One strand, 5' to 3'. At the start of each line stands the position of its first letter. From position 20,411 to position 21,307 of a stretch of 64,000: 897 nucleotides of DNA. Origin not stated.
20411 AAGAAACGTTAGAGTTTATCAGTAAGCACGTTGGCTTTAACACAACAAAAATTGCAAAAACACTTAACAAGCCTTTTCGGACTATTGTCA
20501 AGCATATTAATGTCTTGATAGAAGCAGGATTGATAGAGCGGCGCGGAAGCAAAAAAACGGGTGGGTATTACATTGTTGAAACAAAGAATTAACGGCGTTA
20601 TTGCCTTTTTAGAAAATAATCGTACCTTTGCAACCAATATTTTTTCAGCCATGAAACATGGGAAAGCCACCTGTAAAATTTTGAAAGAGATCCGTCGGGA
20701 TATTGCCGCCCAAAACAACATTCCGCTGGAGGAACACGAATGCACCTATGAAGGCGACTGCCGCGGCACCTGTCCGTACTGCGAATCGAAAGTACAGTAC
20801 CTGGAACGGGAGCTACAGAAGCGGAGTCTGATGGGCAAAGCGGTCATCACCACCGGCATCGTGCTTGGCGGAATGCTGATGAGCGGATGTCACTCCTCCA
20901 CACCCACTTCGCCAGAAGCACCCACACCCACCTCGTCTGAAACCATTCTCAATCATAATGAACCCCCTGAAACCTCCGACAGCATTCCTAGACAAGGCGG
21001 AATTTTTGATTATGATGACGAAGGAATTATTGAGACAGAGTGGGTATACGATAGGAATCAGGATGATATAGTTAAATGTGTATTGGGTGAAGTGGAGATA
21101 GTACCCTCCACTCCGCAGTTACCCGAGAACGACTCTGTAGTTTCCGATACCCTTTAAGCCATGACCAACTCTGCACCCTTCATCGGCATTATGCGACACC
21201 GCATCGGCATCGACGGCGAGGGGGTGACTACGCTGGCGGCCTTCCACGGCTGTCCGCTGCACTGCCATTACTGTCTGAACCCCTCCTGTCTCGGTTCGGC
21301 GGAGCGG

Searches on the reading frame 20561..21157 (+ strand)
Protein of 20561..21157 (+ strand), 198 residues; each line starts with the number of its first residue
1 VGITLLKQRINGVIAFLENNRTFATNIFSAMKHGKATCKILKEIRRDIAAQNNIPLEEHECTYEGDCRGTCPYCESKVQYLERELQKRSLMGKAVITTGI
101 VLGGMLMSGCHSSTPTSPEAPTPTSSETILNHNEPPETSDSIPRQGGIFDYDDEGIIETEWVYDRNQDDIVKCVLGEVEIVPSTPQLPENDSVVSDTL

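Call 3: search_protein_families(library=pfam, proteins=[window:20561-21157:+], max_evalue=1)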
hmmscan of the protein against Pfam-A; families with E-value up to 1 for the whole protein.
window:20561-21157:+ (198 aa): 1 family
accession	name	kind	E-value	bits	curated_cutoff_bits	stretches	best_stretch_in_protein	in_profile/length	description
PF17447.7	YkpC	-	0.0074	16.5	27.7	1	94-121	11-36/42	Uncharacterized YkpC-like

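Call 63: search_protein_families(library=pfam, proteins=[window:20639-21157:+], max_evalue=0.01)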
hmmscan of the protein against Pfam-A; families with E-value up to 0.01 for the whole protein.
window:20639-21157:+ (172 aa): 1 family
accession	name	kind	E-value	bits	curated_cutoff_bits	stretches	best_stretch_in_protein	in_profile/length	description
PF17447.7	YkpC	-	0.006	16.8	27.7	0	68-95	11-36/42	Uncharacterized YkpC-like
